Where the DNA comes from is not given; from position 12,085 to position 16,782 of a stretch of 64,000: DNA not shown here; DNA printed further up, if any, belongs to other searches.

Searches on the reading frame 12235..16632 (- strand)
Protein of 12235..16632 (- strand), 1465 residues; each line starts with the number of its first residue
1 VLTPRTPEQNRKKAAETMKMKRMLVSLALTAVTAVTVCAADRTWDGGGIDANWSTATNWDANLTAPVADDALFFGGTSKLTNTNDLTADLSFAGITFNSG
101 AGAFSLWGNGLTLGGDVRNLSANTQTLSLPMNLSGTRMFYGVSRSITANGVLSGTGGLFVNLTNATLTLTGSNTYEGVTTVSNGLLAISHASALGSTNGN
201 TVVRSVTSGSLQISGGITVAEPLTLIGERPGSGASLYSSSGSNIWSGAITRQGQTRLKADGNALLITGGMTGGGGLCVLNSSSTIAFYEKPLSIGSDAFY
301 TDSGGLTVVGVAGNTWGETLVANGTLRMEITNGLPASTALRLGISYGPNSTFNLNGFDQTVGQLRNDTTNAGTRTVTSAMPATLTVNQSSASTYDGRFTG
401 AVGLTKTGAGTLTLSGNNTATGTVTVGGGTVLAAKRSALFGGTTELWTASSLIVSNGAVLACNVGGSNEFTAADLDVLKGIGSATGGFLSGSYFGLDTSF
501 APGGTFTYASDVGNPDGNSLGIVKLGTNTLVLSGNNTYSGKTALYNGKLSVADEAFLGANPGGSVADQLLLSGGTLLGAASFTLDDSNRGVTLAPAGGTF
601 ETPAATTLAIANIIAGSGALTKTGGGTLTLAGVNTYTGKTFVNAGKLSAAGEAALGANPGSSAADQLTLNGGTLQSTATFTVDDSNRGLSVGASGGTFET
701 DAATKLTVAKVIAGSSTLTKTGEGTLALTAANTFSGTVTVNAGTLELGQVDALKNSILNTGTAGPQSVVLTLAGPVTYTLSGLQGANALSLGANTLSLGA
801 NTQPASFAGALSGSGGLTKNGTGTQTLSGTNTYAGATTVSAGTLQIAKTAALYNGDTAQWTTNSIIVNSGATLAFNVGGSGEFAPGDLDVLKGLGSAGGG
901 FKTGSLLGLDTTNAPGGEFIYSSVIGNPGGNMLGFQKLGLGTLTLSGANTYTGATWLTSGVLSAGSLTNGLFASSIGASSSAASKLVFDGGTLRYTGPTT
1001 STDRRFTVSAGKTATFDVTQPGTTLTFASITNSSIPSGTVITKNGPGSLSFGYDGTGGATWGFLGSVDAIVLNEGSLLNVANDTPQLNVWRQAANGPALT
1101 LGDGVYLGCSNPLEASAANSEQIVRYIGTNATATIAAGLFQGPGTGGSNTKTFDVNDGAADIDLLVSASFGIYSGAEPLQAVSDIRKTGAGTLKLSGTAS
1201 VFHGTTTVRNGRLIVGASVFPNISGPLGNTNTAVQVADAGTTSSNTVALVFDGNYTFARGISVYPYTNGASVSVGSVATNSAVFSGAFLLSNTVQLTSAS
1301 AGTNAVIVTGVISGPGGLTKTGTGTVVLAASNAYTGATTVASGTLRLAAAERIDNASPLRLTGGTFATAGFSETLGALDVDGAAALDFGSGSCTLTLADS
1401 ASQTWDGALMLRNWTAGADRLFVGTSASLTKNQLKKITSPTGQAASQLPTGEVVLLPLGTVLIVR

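Call 88: search_protein_families(library=pfam, proteins=[window:12235-16632:-], max_evalue=0.001)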
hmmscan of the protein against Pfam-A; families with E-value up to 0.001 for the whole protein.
window:12235-16632:- (1465 aa): 1 family
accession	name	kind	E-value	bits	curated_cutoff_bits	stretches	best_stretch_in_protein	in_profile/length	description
PF12951.13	PATR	-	7.6e-60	199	27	9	817-846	1-30/30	Passenger-associated-transport-repeat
